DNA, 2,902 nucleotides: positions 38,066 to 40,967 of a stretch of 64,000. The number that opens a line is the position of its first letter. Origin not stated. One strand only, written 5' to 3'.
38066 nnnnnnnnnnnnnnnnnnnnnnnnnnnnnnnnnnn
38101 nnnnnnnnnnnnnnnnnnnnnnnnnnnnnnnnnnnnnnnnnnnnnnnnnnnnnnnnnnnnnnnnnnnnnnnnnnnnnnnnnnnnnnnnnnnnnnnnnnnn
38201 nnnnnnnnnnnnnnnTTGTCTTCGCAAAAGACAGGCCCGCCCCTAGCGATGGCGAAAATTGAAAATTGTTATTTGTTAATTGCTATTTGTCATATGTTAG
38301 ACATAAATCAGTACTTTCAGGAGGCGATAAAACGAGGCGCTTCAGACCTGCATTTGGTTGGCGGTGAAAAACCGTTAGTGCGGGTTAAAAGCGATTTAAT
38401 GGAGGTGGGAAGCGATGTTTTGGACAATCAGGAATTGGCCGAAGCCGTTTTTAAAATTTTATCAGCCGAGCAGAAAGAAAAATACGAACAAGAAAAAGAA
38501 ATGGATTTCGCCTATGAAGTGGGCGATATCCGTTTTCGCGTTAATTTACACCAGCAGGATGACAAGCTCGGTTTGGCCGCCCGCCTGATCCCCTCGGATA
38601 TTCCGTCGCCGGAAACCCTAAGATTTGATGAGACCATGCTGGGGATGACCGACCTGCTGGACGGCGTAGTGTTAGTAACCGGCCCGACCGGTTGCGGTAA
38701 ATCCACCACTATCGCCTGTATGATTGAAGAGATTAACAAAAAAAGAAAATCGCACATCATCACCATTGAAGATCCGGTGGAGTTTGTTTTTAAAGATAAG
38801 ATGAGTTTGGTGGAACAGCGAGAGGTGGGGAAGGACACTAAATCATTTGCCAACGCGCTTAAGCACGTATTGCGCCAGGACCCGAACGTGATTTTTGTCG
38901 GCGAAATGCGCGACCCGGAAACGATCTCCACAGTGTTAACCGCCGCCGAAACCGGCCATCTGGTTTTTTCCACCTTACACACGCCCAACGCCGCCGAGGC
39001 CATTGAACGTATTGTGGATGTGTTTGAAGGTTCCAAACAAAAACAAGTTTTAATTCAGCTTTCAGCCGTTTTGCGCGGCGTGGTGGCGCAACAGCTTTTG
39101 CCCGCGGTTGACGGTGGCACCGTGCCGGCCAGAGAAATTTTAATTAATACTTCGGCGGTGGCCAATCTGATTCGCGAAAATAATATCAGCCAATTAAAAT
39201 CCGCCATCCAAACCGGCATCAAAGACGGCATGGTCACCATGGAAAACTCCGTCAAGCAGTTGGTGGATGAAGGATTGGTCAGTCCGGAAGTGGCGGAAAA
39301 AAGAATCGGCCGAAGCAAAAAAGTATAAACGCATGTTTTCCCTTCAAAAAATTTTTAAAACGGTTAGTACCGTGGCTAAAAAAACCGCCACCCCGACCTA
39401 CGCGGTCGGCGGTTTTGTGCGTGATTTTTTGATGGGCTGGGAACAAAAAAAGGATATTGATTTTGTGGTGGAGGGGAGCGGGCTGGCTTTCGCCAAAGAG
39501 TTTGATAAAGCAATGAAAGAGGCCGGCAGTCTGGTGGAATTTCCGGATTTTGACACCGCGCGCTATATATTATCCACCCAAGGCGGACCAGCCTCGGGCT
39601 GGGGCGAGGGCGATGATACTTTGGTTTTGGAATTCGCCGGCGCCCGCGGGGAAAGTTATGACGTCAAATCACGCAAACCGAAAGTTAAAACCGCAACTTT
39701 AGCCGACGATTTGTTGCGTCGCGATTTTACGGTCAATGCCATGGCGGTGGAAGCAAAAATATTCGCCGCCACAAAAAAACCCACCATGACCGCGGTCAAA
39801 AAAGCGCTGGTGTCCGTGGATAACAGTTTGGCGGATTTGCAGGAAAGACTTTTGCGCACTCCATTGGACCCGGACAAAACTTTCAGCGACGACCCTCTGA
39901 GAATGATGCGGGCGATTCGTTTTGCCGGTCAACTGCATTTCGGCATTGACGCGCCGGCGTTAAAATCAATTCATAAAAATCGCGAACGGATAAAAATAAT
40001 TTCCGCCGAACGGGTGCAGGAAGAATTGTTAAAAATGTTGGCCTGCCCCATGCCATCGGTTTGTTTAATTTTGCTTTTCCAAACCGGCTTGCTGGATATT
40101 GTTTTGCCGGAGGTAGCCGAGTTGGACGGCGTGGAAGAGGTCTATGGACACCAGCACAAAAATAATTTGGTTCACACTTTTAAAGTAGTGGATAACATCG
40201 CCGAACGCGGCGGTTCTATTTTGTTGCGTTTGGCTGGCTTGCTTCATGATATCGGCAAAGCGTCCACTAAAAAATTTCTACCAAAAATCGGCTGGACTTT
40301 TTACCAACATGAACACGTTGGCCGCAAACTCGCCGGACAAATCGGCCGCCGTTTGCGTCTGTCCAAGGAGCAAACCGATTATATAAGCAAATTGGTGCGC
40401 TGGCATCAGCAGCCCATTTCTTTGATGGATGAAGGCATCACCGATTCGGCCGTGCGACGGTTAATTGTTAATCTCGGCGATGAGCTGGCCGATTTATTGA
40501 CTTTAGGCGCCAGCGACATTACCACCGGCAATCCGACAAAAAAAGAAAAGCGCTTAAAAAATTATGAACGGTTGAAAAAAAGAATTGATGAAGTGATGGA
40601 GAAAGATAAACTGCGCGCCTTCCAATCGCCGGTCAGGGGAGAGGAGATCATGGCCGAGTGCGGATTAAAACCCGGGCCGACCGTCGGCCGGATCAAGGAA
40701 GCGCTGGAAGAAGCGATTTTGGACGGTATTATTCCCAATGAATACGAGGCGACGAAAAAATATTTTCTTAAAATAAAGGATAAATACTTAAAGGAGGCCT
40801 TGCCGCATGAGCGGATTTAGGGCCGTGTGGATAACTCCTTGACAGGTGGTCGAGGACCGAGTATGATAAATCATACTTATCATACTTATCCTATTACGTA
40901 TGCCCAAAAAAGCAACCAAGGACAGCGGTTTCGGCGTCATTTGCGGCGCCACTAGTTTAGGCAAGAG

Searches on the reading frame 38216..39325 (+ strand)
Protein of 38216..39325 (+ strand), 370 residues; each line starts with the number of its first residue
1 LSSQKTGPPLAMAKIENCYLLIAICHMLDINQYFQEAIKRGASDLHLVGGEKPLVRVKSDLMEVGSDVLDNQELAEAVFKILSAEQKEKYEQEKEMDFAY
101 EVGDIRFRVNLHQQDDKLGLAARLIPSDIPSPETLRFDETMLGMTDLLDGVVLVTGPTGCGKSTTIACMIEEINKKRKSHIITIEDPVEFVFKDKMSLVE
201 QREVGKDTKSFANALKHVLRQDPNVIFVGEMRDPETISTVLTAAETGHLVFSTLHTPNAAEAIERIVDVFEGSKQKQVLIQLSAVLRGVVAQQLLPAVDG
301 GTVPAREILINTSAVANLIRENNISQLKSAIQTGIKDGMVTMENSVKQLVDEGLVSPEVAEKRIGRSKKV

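Call 37: search_protein_families(library=pfam, proteins=[window:38216-39325:+], max_evalue=0.0001)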
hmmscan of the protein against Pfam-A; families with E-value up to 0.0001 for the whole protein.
window:38216-39325:+ (370 aa): 2 families
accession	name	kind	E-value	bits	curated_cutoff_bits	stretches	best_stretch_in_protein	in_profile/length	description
PF00437.27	T2SSE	-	1.6e-44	152.5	24.9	1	29-299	11-282/370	Type II/IV secretion system protein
PF00004.35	AAA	-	3.3e-05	24.8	21.2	0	152-231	1-66/131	ATPase family associated with various cellular activities (AAA)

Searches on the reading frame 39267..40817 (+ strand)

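Call 37: search_protein_families(library=pfam, proteins=[window:39267-40817:+], max_evalue=0.0001)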
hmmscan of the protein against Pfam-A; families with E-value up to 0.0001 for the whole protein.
window:39267-40817:+ (517 aa): 4 families
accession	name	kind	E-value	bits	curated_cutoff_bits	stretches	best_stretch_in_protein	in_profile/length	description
PF01743.26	PolyA_pol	-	2.2e-18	67.3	23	1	45-164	2-106/126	Poly A polymerase head domain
PF12627.12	PolyA_pol_RNAbd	-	4.2e-17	62.1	22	1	225-284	2-61/64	Probable RNA and SrmB- binding site of polymerase A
PF01966.28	HD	-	2.4e-10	41.2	22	1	307-387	11-92/116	HD domain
PF13735.12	tRNA_NucTran2_2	-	1.1e-05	25.9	27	1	420-495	79-144/149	tRNA nucleotidyltransferase domain 2 putative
